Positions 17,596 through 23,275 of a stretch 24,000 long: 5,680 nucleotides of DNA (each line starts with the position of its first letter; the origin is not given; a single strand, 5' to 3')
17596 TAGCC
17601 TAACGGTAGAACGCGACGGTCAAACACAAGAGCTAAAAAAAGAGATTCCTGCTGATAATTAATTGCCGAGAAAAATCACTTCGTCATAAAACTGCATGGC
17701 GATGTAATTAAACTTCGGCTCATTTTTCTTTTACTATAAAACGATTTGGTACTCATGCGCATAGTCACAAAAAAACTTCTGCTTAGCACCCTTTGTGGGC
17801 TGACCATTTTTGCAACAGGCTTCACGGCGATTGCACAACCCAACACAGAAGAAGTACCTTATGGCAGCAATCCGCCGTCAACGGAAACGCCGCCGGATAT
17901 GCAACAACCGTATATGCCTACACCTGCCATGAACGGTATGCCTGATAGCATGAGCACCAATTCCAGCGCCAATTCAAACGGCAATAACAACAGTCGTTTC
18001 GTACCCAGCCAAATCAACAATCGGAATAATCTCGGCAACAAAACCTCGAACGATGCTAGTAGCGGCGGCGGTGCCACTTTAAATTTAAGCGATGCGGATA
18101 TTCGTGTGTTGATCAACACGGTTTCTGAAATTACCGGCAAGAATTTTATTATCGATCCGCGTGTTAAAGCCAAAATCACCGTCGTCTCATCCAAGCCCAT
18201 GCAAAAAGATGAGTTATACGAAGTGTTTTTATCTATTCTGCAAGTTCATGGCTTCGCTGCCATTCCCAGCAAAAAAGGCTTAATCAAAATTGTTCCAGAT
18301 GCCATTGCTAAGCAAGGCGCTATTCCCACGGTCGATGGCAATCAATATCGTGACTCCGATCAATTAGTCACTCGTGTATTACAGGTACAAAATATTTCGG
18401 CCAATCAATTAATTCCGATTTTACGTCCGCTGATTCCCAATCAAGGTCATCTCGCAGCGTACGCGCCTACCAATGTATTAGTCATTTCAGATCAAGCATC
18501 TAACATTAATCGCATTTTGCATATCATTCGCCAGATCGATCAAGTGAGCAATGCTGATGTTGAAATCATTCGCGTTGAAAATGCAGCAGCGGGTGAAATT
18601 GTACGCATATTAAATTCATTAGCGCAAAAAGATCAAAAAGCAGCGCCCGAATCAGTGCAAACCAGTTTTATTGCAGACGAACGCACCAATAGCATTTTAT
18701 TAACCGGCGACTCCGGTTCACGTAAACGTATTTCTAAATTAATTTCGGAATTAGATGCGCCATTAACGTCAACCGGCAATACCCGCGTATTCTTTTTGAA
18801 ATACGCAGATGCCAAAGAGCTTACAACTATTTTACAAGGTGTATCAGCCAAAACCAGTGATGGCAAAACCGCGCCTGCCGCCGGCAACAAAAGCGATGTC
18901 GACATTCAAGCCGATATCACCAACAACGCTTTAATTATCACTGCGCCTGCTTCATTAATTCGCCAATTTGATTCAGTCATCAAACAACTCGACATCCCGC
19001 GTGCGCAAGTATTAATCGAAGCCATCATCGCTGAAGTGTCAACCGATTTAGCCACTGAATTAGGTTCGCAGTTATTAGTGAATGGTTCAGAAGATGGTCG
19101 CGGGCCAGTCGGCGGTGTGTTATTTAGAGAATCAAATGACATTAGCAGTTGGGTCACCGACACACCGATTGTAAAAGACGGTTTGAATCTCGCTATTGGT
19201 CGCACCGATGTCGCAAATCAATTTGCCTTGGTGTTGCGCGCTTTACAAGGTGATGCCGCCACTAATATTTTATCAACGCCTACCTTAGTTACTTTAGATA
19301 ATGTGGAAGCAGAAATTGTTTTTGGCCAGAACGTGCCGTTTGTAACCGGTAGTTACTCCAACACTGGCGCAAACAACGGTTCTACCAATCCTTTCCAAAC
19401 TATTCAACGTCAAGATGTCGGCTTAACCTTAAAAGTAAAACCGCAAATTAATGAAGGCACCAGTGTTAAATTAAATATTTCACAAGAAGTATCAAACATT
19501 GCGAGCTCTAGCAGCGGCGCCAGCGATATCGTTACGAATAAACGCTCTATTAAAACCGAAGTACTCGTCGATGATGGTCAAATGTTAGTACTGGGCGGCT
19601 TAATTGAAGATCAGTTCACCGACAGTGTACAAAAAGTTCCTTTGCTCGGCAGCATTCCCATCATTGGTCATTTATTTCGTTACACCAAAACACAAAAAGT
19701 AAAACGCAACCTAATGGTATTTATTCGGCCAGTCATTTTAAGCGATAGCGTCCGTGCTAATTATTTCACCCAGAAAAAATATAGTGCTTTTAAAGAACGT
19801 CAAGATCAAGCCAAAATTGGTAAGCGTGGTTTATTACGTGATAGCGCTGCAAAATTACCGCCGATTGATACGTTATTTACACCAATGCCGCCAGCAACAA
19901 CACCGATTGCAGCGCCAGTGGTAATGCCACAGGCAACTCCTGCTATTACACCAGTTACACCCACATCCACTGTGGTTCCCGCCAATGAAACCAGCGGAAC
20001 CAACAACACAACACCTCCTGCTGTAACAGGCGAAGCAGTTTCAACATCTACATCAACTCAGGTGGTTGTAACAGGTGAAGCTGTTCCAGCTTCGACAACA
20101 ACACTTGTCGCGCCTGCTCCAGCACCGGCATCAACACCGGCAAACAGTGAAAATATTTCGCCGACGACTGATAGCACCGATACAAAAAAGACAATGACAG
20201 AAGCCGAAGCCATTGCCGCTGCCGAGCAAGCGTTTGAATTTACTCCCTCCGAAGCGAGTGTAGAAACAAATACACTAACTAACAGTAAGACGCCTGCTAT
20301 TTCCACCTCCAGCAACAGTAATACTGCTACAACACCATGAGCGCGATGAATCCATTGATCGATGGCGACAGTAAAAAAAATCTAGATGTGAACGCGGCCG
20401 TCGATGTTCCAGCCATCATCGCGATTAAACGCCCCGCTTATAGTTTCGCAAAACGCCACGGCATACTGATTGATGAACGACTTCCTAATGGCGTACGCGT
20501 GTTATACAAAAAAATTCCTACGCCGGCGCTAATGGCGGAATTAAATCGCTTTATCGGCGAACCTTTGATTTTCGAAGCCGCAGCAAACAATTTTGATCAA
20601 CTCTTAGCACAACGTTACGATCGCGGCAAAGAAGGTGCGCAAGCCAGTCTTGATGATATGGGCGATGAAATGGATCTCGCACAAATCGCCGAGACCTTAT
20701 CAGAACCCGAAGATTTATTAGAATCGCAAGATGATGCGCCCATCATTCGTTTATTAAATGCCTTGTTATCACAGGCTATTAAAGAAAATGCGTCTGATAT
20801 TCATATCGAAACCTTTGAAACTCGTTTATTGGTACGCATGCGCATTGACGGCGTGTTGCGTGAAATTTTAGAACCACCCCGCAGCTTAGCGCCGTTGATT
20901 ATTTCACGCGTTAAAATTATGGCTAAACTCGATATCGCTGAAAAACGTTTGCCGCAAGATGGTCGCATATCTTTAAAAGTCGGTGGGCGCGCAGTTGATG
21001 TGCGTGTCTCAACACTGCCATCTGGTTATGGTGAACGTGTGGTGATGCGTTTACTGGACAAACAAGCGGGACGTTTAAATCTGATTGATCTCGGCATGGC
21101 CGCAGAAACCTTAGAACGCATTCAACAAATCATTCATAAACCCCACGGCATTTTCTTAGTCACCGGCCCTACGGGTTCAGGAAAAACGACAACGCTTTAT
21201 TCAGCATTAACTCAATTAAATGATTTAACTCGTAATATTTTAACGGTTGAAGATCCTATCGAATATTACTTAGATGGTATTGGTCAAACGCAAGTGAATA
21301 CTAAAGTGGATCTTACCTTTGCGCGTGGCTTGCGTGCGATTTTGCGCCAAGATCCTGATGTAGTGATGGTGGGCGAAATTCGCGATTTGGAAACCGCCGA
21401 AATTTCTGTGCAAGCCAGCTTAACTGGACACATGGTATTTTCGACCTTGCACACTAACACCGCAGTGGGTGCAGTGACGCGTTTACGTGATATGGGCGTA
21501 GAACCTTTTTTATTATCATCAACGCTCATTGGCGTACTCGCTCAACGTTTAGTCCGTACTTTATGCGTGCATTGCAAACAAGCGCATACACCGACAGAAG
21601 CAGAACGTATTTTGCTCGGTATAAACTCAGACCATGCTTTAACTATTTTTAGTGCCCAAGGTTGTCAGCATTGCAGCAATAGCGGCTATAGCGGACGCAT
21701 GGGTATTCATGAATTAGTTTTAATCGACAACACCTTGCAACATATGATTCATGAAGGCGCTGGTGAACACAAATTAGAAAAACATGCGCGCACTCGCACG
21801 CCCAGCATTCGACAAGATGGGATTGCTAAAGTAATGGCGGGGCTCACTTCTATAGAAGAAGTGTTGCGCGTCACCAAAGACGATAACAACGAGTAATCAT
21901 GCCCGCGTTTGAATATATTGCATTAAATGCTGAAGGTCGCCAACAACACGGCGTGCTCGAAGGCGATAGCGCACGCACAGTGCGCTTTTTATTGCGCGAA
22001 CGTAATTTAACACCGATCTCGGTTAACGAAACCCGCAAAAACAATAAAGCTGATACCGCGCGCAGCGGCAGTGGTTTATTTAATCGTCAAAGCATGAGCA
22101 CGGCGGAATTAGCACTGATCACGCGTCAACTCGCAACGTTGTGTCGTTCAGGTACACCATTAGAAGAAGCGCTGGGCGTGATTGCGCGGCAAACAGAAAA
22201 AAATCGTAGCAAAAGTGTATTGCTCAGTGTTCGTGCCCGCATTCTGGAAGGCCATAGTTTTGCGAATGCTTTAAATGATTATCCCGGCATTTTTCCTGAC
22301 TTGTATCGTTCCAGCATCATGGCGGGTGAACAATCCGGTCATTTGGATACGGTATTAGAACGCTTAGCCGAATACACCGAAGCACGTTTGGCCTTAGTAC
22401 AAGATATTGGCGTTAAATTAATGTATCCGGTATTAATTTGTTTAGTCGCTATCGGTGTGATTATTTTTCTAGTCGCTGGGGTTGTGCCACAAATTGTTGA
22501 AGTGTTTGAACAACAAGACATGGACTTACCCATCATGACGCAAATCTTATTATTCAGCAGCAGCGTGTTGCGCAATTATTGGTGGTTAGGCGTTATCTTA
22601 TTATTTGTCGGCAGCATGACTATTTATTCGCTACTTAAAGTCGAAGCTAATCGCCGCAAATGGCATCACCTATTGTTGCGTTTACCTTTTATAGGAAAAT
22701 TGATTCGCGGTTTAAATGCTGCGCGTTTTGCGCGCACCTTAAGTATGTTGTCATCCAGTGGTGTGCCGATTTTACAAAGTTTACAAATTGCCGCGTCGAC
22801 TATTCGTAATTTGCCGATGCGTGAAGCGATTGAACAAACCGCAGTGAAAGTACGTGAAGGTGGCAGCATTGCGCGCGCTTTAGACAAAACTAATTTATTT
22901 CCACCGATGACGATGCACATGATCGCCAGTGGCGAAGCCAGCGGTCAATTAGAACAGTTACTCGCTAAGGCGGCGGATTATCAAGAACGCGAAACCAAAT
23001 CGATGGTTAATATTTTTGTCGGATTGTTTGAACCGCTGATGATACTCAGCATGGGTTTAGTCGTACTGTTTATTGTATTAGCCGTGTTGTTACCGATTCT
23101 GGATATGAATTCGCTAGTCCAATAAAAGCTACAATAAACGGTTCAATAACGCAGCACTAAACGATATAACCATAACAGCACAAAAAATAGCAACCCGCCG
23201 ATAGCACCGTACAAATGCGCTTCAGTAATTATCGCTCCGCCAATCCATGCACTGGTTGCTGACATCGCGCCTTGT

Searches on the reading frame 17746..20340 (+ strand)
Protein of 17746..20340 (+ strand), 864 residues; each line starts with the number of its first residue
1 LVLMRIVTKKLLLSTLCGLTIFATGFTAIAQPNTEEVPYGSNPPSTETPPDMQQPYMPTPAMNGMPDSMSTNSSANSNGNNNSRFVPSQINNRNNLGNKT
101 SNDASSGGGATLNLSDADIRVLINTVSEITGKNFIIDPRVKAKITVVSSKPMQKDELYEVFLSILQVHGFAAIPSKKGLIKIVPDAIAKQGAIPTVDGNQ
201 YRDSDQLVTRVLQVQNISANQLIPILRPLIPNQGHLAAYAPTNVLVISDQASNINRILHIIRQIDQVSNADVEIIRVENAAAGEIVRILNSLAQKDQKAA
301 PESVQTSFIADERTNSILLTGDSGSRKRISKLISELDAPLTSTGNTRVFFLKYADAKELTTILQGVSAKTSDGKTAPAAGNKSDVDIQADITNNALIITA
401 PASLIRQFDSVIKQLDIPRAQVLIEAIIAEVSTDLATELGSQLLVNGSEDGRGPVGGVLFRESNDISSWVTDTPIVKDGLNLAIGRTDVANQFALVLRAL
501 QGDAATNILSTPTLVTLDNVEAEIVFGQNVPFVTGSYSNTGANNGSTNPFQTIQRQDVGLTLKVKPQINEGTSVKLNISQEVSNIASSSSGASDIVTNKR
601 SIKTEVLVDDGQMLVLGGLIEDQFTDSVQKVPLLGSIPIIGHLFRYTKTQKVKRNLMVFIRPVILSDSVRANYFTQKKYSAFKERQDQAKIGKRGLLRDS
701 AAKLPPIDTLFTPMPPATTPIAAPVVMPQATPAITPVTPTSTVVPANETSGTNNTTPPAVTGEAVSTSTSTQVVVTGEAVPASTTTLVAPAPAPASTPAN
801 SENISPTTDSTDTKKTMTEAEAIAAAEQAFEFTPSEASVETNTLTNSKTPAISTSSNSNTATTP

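Call 9: search_protein_families(library=pfam, proteins=[window:17746-20340:+], max_evalue=0.001)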
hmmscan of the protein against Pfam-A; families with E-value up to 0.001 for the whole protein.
window:17746-20340:+ (864 aa): 3 families
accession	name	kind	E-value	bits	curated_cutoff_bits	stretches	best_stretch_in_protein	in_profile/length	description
PF00263.26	Secretin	-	3.2e-49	167.2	27.5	1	499-665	1-168/169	Bacterial type II and III secretion system protein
PF03958.22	Secretin_N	-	7e-41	138.7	28.2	3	346-421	1-69/69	Bacterial type II/III secretion system short domain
PF21305.2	type_II_gspD_N0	-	4.6e-32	110.1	27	1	112-182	1-71/71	GspD-like, N0 domain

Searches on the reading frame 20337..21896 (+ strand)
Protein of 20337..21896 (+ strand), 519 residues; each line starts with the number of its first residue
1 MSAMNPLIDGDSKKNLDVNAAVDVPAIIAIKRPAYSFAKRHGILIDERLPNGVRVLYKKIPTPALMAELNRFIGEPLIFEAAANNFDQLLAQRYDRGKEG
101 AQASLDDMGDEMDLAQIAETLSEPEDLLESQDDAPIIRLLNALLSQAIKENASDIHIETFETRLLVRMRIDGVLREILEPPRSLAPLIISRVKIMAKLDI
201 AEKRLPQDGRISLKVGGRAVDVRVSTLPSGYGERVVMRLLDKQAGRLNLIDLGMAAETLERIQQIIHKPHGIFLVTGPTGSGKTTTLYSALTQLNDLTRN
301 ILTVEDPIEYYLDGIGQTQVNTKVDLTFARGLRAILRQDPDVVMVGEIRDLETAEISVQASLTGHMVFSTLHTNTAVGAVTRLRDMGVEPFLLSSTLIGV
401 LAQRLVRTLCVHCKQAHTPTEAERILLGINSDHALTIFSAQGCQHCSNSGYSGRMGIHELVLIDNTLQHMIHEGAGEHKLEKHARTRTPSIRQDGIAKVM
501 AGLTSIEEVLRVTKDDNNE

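Call 9: search_protein_families(library=pfam, proteins=[window:20337-21896:+], max_evalue=0.001)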
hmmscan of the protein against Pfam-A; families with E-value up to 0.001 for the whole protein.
window:20337-21896:+ (519 aa): 6 families
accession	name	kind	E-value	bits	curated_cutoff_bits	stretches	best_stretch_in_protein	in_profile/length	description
PF00437.27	T2SSE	-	5e-154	512.8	24.9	1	130-511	2-370/370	Type II/IV secretion system protein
PF22341.1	GSPE_N1E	-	2.1e-12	47.4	27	1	34-94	3-64/64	GSPII protein E, N1E domain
PF25199.1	nSTAND_NTPase5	-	4e-05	23.9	34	1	254-309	24-81/145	Novel STAND NTPase 5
PF13191.12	AAA_16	-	0.00054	20.9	32.6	0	259-318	9-64/167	AAA ATPase domain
PF13401.12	AAA_22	-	0.0006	20.6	27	0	269-305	4-33/130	AAA domain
PF13604.12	AAA_30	-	0.00099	19.3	27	0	260-294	8-42/191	AAA domain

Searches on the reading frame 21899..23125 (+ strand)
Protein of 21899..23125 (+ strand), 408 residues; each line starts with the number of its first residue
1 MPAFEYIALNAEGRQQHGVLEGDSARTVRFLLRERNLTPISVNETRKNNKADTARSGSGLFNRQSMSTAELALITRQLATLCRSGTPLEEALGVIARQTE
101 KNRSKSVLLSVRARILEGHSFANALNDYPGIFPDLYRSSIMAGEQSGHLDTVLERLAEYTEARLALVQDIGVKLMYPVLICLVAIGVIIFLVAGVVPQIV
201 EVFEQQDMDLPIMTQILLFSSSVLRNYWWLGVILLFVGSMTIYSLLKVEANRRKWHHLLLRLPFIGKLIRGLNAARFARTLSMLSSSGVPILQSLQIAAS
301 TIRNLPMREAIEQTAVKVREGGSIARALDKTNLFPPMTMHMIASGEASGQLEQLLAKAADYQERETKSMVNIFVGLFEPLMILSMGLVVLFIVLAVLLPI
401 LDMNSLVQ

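Call 9: search_protein_families(library=pfam, proteins=[window:21899-23125:+], max_evalue=0.001)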
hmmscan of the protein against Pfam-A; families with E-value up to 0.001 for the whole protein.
window:21899-23125:+ (408 aa): 1 family
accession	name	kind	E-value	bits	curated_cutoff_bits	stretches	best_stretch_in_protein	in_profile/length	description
PF00482.28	T2SSF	-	1.6e-62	209.5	25.2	2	277-399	1-125/125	Type II secretion system (T2SS), protein F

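Call 90: find_encoding_contigs(protein=window:21899-23125:+, flank=10000, max_places=2)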
Protein window:21899-23125:+ (408 aa): 4 contigs read that carry it; 2 places shown.
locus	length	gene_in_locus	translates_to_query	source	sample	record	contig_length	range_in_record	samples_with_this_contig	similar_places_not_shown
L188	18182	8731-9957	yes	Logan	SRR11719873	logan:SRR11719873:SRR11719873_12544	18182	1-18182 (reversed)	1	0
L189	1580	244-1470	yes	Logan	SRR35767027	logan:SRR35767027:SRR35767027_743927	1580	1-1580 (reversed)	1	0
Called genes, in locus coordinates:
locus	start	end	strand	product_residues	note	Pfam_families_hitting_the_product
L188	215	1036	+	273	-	PF04116:FA_hydroxylase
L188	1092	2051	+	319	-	PF04055:Radical_SAM, PF12345:DUF3641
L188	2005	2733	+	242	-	PF00535:Glycos_transf_2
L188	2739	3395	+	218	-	PF09837:DUF2064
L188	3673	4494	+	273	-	PF11356:T2SSC, PF13180:PDZ_2, PF17820:PDZ_6 (faint)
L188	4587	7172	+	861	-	PF21305:type_II_gspD_N0, PF03958:Secretin_N, PF00263:Secretin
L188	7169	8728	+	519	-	PF22341:GSPE_N1E, PF00437:T2SSE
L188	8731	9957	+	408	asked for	PF28597:T2SSF_N, PF00482:T2SSF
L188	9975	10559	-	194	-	PF01694:Rhomboid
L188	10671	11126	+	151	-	PF07963:N_methyl (weak), PF08334:T2SSG, PF22434:PilW_C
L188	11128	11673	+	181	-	PF07963:N_methyl (weak), PF12019:GspH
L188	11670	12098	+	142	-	PF07963:N_methyl (weak), PF02501:T2SSI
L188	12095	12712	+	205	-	PF07963:N_methyl, PF11612:T2SSJ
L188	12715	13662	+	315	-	PF21687:T2SSK_1st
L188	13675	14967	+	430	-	PF05134:T2SSL, PF12693:GspL_C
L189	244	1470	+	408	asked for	PF28597:T2SSF_N, PF00482:T2SSF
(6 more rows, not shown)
